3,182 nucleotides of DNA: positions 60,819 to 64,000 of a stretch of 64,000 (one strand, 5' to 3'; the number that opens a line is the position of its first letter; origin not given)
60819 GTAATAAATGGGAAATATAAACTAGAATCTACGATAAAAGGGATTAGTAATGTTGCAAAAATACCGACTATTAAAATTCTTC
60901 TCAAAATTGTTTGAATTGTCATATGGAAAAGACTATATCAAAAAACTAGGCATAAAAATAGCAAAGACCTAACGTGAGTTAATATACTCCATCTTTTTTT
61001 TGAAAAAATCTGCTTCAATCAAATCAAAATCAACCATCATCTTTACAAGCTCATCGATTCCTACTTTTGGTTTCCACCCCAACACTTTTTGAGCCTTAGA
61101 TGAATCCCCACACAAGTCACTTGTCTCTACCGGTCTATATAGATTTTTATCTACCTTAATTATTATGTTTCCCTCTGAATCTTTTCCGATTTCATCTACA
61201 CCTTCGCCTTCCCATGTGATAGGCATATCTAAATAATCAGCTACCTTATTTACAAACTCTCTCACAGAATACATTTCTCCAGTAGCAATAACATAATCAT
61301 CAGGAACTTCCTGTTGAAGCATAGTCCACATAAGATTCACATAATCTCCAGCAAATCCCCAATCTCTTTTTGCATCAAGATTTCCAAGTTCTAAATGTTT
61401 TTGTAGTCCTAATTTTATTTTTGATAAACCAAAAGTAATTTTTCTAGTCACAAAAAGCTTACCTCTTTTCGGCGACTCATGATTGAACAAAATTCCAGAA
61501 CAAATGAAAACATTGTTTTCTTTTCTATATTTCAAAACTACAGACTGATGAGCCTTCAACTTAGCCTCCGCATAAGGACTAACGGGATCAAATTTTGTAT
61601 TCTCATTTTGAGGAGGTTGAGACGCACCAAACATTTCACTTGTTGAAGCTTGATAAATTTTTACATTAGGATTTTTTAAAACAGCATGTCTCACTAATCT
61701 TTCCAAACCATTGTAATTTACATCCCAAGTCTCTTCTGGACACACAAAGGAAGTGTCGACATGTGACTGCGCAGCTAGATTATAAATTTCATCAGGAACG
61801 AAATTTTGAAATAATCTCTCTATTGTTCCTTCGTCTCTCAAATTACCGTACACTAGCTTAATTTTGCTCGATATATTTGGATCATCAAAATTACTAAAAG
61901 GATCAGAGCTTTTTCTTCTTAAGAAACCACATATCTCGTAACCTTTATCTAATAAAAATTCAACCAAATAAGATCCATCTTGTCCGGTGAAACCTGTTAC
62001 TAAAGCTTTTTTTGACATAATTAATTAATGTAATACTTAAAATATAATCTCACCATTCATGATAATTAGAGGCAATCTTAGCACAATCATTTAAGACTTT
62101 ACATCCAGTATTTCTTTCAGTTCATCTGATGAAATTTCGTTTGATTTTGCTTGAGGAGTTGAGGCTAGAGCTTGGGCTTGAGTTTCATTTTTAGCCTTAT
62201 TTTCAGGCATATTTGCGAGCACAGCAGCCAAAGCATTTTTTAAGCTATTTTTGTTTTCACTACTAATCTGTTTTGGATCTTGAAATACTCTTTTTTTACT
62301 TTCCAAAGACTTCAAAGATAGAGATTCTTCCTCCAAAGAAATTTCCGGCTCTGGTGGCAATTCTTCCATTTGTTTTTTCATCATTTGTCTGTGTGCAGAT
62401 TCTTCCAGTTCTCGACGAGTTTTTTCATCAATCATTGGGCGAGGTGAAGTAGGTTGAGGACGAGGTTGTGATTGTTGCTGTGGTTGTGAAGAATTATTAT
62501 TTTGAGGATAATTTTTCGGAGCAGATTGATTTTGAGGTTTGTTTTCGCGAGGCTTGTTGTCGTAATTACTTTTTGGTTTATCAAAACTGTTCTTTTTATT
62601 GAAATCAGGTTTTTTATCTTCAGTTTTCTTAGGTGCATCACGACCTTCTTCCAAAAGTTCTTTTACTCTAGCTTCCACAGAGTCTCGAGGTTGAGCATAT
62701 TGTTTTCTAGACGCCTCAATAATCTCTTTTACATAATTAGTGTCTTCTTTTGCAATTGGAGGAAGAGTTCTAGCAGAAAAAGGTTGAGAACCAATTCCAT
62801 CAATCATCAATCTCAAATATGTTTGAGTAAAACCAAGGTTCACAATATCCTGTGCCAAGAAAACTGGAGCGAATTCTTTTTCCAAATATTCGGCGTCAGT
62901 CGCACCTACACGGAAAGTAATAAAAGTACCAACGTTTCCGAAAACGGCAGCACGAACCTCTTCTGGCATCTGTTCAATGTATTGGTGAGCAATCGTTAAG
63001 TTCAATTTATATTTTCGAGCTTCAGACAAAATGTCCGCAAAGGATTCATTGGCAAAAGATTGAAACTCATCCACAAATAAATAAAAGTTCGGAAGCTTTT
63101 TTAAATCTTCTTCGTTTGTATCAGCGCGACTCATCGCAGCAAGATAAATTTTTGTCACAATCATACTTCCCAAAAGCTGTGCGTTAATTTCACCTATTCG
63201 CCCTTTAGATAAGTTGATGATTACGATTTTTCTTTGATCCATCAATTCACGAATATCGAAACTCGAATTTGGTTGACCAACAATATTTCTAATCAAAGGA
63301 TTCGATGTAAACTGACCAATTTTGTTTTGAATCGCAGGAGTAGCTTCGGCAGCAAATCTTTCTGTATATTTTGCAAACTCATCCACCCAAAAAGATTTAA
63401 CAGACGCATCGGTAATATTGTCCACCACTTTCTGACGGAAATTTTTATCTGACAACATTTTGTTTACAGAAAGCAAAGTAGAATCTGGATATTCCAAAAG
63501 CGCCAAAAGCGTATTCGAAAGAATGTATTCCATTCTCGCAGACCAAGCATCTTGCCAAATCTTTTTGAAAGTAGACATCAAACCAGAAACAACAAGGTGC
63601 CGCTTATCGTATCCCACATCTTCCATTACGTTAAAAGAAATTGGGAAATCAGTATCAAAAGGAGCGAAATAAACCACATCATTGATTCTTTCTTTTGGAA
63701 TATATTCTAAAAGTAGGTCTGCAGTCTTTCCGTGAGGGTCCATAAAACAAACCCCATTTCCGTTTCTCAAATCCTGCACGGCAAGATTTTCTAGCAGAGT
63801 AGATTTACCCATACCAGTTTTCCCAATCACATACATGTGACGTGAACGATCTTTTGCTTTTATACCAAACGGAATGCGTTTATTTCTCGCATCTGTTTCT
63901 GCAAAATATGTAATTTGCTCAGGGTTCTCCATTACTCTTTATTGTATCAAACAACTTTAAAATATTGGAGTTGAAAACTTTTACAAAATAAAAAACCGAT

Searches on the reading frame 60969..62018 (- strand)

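Call 47: search_protein_families(library=pfam, proteins=[window:60969-62018:-], max_evalue=0.00001)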
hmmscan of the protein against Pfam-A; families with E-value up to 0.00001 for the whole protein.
window:60969-62018:- (349 aa): 3 families
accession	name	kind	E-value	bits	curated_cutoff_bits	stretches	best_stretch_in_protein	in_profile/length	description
PF16363.11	GDP_Man_Dehyd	-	9.7e-118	393.8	27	1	6-328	1-332/332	GDP-mannose 4,6 dehydratase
PF01370.27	Epimerase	-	7.3e-59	199.5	20.9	1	5-245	1-240/240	NAD dependent epimerase/dehydratase family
PF04321.23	RmlD_sub_bind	-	4.3e-11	42.9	27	1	4-172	2-147/287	RmlD substrate binding domain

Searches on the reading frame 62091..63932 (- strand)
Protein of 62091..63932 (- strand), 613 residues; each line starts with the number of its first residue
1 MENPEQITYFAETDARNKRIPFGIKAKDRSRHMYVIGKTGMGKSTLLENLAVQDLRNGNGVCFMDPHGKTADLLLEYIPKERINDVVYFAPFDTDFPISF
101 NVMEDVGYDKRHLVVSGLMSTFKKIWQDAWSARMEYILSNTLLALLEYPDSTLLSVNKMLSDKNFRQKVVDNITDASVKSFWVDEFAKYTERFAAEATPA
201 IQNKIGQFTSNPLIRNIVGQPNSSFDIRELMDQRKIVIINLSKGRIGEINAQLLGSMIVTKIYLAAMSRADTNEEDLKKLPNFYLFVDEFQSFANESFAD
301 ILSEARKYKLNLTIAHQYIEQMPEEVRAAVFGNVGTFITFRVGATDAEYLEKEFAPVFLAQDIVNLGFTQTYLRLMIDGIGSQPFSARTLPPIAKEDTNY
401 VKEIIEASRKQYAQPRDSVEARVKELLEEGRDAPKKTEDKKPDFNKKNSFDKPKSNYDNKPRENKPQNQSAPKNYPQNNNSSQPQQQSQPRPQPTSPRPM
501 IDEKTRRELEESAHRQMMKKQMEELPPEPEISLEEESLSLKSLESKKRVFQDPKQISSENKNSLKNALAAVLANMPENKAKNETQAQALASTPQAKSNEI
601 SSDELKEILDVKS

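Call 47: search_protein_families(library=pfam, proteins=[window:62091-63932:-], max_evalue=0.00001)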
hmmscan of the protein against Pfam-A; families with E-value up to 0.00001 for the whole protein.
window:62091-63932:- (613 aa): 2 families
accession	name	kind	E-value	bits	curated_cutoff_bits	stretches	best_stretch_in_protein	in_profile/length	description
PF10412.15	TrwB_AAD_bind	-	1.5e-09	37.7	20.5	1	26-343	11-311/387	Type IV secretion-system coupling protein DNA-binding domain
PF01935.23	DUF87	-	4.6e-08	33.9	23.2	1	17-259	9-217/220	Helicase HerA, central domain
